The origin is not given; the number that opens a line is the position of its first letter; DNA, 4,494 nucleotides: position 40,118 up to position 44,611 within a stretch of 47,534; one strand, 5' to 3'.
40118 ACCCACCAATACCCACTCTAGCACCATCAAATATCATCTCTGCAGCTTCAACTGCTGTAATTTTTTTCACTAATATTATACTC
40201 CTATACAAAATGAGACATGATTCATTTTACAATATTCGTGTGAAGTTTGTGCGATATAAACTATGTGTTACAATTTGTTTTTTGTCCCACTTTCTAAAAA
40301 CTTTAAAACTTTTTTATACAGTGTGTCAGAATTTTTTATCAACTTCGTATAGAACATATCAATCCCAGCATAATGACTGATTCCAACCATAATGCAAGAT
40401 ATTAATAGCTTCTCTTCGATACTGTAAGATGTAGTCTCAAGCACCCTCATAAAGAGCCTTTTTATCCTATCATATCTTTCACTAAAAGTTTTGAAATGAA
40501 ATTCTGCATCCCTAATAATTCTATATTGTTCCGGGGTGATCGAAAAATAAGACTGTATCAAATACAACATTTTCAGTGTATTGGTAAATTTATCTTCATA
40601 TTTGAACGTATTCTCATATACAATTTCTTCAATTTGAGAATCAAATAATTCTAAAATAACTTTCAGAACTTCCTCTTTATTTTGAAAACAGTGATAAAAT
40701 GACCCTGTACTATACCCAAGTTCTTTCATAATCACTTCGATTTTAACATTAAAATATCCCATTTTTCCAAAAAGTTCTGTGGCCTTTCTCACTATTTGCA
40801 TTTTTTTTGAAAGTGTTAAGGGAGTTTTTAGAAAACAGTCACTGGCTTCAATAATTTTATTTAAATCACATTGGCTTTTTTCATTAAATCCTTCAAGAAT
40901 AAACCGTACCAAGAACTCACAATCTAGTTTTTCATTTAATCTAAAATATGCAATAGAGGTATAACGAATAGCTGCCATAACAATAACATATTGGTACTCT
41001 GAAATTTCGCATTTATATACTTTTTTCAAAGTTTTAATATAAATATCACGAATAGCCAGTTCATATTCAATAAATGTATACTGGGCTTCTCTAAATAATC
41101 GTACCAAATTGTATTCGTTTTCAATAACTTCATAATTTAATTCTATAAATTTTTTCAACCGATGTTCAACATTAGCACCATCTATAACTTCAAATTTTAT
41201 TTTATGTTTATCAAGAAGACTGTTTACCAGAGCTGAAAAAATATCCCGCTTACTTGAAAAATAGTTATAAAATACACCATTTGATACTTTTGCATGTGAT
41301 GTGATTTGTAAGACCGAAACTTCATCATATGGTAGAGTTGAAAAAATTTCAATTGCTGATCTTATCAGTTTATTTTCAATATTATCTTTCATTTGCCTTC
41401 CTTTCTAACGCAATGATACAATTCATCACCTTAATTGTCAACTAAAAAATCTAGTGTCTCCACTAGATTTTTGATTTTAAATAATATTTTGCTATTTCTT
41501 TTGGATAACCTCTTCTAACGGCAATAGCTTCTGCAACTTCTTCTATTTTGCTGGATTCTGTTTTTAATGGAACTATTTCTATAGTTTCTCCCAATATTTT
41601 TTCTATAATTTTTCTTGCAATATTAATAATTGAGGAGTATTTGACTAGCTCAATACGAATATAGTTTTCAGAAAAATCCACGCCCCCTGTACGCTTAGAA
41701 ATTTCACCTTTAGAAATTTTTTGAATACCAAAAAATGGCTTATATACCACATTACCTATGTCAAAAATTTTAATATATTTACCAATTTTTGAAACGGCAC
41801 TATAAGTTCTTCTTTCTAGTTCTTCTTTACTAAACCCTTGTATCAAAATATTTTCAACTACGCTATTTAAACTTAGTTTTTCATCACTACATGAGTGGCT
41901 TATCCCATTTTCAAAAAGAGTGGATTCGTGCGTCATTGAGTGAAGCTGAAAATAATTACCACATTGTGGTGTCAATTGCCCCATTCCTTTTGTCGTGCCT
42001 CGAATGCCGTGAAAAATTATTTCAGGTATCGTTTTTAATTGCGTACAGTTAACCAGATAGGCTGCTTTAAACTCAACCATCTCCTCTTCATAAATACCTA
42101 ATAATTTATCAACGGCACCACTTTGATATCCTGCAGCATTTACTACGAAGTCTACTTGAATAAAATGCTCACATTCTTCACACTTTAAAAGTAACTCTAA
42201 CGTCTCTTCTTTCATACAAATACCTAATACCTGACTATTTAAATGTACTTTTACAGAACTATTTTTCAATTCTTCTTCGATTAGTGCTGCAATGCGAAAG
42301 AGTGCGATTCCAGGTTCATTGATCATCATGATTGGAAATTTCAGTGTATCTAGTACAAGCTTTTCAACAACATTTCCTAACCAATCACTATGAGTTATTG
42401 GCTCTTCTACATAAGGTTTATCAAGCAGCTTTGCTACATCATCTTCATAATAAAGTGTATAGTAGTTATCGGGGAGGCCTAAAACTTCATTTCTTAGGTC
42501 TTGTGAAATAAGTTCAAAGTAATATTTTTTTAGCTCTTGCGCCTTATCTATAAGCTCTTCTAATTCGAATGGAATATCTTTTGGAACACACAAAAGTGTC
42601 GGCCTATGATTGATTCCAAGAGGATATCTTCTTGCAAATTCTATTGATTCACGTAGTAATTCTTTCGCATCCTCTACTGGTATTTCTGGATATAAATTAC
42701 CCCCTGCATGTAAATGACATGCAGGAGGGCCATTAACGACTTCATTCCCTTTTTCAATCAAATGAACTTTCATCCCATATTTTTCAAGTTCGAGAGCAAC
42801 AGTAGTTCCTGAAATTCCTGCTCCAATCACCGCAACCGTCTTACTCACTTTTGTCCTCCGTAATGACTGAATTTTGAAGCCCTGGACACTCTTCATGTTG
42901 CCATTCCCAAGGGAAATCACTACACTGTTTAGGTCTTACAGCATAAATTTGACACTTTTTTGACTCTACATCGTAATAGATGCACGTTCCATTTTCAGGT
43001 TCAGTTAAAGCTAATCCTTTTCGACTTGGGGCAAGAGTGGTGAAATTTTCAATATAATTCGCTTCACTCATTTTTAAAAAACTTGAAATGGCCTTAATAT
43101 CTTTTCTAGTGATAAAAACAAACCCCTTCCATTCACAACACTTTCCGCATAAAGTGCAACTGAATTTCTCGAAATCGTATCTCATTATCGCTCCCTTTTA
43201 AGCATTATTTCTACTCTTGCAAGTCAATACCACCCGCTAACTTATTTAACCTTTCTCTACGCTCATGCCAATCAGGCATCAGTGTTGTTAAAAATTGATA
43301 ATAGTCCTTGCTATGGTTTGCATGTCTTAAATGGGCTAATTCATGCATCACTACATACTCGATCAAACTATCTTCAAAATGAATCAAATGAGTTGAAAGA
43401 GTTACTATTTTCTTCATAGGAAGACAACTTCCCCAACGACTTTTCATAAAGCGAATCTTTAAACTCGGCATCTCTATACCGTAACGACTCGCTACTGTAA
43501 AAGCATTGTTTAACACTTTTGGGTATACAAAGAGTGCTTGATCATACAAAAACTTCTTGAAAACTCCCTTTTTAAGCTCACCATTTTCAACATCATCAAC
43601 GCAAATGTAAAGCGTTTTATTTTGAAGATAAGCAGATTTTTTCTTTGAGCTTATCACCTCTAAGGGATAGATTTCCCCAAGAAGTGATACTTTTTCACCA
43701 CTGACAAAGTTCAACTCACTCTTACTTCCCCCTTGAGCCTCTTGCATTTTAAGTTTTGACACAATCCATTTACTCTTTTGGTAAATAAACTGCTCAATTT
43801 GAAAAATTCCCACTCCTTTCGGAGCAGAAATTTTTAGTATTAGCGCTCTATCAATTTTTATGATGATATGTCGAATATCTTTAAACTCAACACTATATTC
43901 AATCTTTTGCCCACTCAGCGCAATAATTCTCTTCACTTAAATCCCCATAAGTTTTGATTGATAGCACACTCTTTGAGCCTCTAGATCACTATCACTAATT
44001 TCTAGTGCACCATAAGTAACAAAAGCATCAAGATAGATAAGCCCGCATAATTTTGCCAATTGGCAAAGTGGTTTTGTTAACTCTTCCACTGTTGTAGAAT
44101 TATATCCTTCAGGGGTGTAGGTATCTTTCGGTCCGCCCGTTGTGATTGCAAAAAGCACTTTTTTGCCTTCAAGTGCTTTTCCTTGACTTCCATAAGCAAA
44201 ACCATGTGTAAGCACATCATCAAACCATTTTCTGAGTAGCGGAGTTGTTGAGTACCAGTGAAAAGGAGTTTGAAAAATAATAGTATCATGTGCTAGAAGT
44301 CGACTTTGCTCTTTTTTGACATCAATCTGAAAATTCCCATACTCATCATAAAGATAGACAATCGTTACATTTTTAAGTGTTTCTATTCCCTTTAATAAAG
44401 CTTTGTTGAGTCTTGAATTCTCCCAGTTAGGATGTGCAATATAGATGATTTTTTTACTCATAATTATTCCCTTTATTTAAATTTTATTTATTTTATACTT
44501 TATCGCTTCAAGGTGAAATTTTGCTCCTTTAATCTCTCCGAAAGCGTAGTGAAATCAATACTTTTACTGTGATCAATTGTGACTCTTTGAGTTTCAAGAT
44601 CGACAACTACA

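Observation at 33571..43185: Regulated acyl-CoA cluster that could be a thiolase/Hbd/Bcd-independent 3-hydroxyacid-to-saturated-acid route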

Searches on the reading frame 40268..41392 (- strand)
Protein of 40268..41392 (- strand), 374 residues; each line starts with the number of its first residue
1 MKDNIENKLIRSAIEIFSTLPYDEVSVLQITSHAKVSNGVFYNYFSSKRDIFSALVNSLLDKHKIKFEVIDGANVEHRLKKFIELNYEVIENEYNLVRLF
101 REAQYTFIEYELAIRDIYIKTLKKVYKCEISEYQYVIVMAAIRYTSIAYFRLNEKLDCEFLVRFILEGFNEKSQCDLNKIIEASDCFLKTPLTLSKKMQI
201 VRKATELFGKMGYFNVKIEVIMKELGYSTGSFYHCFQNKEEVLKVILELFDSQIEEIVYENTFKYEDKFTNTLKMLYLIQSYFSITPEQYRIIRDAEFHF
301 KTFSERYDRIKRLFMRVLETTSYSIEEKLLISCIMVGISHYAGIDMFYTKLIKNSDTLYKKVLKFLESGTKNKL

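Call 4: search_protein_families(library=pfam, proteins=[window:40268-41392:-], max_evalue=0.01)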
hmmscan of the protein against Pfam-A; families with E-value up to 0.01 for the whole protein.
window:40268-41392:- (374 aa): 1 family
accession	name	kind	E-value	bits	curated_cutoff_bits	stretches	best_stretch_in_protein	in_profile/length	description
PF00440.29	TetR_N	-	1.6e-21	76.3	24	2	9-55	1-47/47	Bacterial regulatory proteins, tetR family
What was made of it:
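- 40268..41392 (-): Single-chain double TetR regulator, 374 aa, with two HTH-plus-ligand modules. Two TetR_N stretches (call 4).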

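Call 5: search_protein_families(library=ncbifam, proteins=[window:40268-41392:-], max_evalue=0.01)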
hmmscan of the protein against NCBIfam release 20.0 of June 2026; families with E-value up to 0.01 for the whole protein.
window:40268-41392:- (374 aa): 21 families
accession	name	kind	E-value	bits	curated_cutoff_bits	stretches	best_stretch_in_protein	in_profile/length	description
NF041196.1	ScbR_bind_reg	equivalog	8e-17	62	150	2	198-275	9-86/191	ScbR family autoregulator-binding transcription factor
NF053878.1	FATransRegFadRBac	equivalog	1.4e-16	60.9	200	2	196-289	4-94/190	fatty acid metabolism transcriptional regulator FadR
NF007949.0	PRK10668.1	equivalog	2.7e-14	53.1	271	2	197-336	13-151/216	multidrug efflux transporter transcriptional repressor AcrR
NF051457.1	acryl_TF_AcuR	equivalog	5.6e-14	51.9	247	2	196-253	18-75/204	acrylate utilization transcriptional regulator AcuR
TIGR03384.1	betaine_BetI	equivalog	1.9e-13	50.5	201.3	2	3-88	7-94/189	choline-binding transcriptional repressor BetI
NF001978.0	PRK00767.1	equivalog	6e-13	49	118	2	7-90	12-98/197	transcriptional regulator BetI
NF053731.1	TransRegFasRMycb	equivalog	1.8e-12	47.5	330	2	4-105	11-114/199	HTH-type transcriptional activator FasR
TIGR03968.1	mycofact_TetR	equivalog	5.2e-10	39.2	224.9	1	7-61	12-66/190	mycofactocin system transcriptional regulator MftR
NF051852.1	efflux_TF_MtrR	exception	1.4e-09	38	280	2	7-91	13-100/205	multidrug efflux system transcriptional repressor MtrR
NF050111.1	TransRegSACE7040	equivalog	1.6e-09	38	250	1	196-298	2-103/186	SACE_7040 family transcriptional regulator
NF000040.3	Tn10_TetC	equivalog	4.4e-08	33.5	425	1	8-59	17-68/197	tetracyline resistance-associated transcriptional repressor TetC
TIGR03613.1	RutR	equivalog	6.4e-08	32.7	368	1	8-100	12-105/202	pyrimidine utilization regulatory protein R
NF058643.1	TranRegCurRPseudo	equivalog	2.9e-07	30.3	300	1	202-250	14-62/193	TetR family transcriptional repressor CurR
NF011572.0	PRK14996.1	equivalog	5.1e-07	29.7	144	1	3-125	7-125/192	TetR family transcriptional regulator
NF037937.1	septum_RefZ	equivalog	7.2e-06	26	180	1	7-98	2-97/195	forespore capture DNA-binding protein RefZ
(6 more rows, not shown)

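Call 74: search_solved_structures(query=window:40268-41392:-, max_evalue=0.00001)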
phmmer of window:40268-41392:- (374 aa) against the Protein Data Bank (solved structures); distinct sequences matched with E-value up to 0.00001: 6.
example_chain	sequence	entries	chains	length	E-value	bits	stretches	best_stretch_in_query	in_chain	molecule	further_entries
3whb_A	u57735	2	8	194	1.3e-06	31.3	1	196-293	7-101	Fatty acid metabolism regulator protein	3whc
1vi0_A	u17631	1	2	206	1.3e-06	31.3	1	196-293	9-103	transcriptional regulator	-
3lhq_A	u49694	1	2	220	1.8e-06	30.9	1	194-334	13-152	AcrAB operon repressor (TetR/AcrR family)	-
2qop_A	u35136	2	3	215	6.2e-06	29.1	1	197-334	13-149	HTH-type transcriptional regulator acrR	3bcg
5gpa_A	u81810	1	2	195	9.5e-06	28.5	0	8-114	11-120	Transcriptional regulator (TetR/AcrR family)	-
5gp9_A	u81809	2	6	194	9.7e-06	28.5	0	8-117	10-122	Transcriptional regulator (TetR/AcrR family)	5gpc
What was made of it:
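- On TetR-family repressor: The modules start at residues 3-9 and 194-202 (calls 5, 74).
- The operon is under a dedicated repressor of FadR-like type, which is more typical of catabolic, substrate-induced clusters (calls 5, 74).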

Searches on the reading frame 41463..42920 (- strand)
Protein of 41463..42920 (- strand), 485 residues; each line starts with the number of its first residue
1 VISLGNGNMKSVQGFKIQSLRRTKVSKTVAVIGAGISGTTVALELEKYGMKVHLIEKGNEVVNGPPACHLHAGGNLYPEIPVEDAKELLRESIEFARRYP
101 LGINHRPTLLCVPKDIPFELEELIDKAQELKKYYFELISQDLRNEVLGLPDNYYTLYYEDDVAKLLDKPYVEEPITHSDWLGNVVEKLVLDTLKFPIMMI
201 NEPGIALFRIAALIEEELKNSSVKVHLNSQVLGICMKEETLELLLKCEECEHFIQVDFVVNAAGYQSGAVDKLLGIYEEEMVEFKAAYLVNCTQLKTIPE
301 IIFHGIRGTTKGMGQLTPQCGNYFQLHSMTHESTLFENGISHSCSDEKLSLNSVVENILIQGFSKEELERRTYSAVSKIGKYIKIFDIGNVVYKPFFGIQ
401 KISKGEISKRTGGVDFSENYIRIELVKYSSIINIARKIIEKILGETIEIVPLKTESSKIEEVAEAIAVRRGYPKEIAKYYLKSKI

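Call 4: search_protein_families(library=pfam, proteins=[window:41463-42920:-], max_evalue=0.01)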
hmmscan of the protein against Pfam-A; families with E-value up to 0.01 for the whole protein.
window:41463-42920:- (485 aa): 11 families
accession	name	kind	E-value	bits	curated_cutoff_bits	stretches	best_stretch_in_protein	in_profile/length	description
PF01266.30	DAO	-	6.4e-13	49.4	27.9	1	29-160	2-142/353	FAD dependent oxidoreductase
PF07992.20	Pyr_redox_2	-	2e-11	44.3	26.1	1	28-66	2-40/291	Pyridine nucleotide-disulphide oxidoreductase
PF00070.33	Pyr_redox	-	2e-07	31.9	22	1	29-62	2-35/82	Pyridine nucleotide-disulphide oxidoreductase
PF13738.12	Pyr_redox_3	-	3.6e-06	26.9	30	1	26-61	164-199/305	Pyridine nucleotide-disulphide oxidoreductase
PF01494.25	FAD_binding_3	-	6.5e-06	26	22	1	28-72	3-47/349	FAD binding domain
PF13450.12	NAD_binding_8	-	1e-05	26.1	21.9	1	31-60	1-30/68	NAD(P)-binding Rossmann-like domain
PF03486.20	HI0933_like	-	7.3e-05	22.8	50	1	28-61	2-35/244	HI0933-like protein Rossmann domain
PF01946.23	Thi4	-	0.00038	20.2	26.2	1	26-91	17-79/235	Thi4 family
PF00890.30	FAD_binding_2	-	0.00057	19.6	20.4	1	29-60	2-33/414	FAD binding domain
PF01134.28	GIDA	-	0.00098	18.7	22.1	1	29-80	2-56/391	Glucose inhibited division protein A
PF05834.18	Lycopene_cycl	-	0.0066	16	23.4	0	29-62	2-37/380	Lycopene cyclase protein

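Call 5: search_protein_families(library=ncbifam, proteins=[window:41463-42920:-], max_evalue=0.01)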
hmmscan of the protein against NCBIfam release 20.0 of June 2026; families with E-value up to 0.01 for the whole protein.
window:41463-42920:- (485 aa): 79 families (the best 25 are shown)
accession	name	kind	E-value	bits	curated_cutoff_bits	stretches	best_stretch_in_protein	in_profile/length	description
NF033460.1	glycerol3P_ox_II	equivalog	3.7e-10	39.5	460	2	28-61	3-36/361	type 2 glycerol-3-phosphate oxidase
NF004832.0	PRK06184.1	subfamily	4.9e-09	35.5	476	1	27-64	7-44/506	hypothetical protein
TIGR03197.1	MnmC_Cterm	equivalog_domain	1.9e-07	30.5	174.2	1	28-65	1-38/400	FAD-dependent 5-carboxymethylaminomethyl-2-thiouridine(34) oxidoreductase MnmC1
NF005313.0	PRK06847.1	subfamily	1.9e-07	30.4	372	1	26-60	4-38/375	hypothetical protein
NF002481.1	PRK01747.1-2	equivalog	3.1e-07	29.6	600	1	22-64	234-276/611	bifunctional tRNA (5-methylaminomethyl-2-thiouridine)(34)-methyltransferase MnmC2/FAD-dependent 5-carboxymethylaminomethyl-2-thiouridine(34)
NF003724.0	PRK05329.2-3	equivalog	4.3e-07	29.3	327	1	27-59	2-34/426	glycerol-3-phosphate dehydrogenase subunit GlpB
NF003437.0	PRK04965.1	equivalog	9.3e-07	28.2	392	1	22-62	137-177/378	NADH:flavorubredoxin reductase NorW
NF002480.1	PRK01747.1-1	equivalog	9.3e-07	27.6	540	1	22-98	244-319/645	bifunctional tRNA (5-methylaminomethyl-2-thiouridine)(34)-methyltransferase MnmC2/FAD-dependent 5-carboxymethylaminomethyl-2-thiouridine(34)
NF004943.0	PRK06292.2-1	equivalog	1.3e-06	27.5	432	0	210-267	214-270/456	dihydrolipoyl dehydrogenase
TIGR02352.1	thiamin_ThiO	equivalog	2e-06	27.1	250.8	1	29-101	1-70/351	glycine oxidase ThiO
NF006002.0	PRK08132.1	subfamily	2.2e-06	26.4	416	1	21-68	20-67/552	FAD-dependent oxidoreductase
NF005612.0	PRK07364.1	equivalog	2.3e-06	26.4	487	1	19-58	11-50/415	FAD-dependent hydroxylase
TIGR04018.1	Bthiol_YpdA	hypoth_equivalog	5.2e-06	25.5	339.9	0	29-59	2-32/316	YpdA family putative bacillithiol disulfide reductase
TIGR01984.1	UbiH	equivalog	5.5e-06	25.4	392.2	1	29-58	2-32/382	2-octaprenyl-6-methoxyphenyl hydroxylase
TIGR02032.1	GG-red-SF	subfamily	6.3e-06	26.1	158.8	1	29-60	3-34/297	geranylgeranyl reductase family protein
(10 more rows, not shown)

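Call 73: search_solved_structures(query=window:41463-42848:-, max_evalue=0.01)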
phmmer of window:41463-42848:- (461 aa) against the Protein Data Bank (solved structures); distinct sequences matched with E-value up to 0.01: 0.
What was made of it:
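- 41463..42896 (-): FAD-dependent (DAO-type) oxidoreductase with an uncertain start. It is a separate upstream unit, followed by a hairpin at 41440-41477. It has no relative in the PDB by sequence (call 73).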

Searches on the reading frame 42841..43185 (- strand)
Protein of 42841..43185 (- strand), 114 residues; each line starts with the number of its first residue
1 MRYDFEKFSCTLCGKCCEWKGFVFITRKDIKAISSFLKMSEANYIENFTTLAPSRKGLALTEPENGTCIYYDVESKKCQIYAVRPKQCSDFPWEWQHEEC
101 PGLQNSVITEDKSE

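Call 31: search_protein_families(library=ncbifam, proteins=[window:42841-43185:-], max_evalue=0.00001)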
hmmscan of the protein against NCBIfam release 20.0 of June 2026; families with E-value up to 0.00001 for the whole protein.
window:42841-43185:- (114 aa): 0 families

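Call 56: search_protein_families(library=pfam, proteins=[window:42841-43185:-], max_evalue=10)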
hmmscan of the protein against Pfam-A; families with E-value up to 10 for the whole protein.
window:42841-43185:- (114 aa): 1 family
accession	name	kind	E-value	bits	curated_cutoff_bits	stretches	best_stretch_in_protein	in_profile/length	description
PF03692.20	CxxCxxCC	-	7.9e-13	49.4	23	1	10-99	2-83/85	Putative zinc- or iron-chelating domain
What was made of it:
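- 42841..43185 (-): YkgJ-type CxxCxxCC zinc- or iron-chelating protein. PF03692 E 8e-13 (call 56).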

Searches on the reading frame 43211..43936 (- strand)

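Call 31: search_protein_families(library=ncbifam, proteins=[window:43211-43936:-], max_evalue=0.00001)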
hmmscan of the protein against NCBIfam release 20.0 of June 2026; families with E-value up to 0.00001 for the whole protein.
window:43211-43936:- (241 aa): 0 families

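Call 56: search_protein_families(library=pfam, proteins=[window:43211-43936:-], max_evalue=10)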
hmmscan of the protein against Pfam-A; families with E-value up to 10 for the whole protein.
window:43211-43936:- (241 aa): 5 families
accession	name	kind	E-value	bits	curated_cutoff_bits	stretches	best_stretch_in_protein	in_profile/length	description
PF01863.23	YgjP-like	-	6.8e-51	173.7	26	1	22-232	1-206/207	YgjP-like, metallopeptidase domain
PF10263.15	SprT-like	-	0.0023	18.2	25.6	1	155-203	17-72/108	SprT-like family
PF23066.1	PH_21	-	0.012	16.1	27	1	10-60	57-105/120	C-Maf-inducing protein PH domain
PF08325.16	WLM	-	0.012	16.1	26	1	192-221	83-112/190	WLM domain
PF05569.17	Peptidase_M56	-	0.036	13.7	31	1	176-208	176-209/296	BlaR1 peptidase M56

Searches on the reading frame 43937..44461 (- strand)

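Call 31: search_protein_families(library=ncbifam, proteins=[window:43937-44461:-], max_evalue=0.00001)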
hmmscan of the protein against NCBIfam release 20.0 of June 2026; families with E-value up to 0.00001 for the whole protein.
window:43937-44461:- (174 aa): 3 families
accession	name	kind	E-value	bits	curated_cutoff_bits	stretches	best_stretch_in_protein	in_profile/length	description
NF002044.1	PRK00871.1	equivalog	3e-54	182.9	210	1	6-172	3-169/170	glutathione-regulated potassium-efflux system oxidoreductase KefF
NF003430.0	PRK04930.1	equivalog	8.9e-43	145.8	240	1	4-170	8-174/184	glutathione-regulated potassium-efflux system ancillary protein KefG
NF007280.0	PRK09739.1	equivalog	1.2e-12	47.9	162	1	43-134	65-155/199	NAD(P)H oxidoreductase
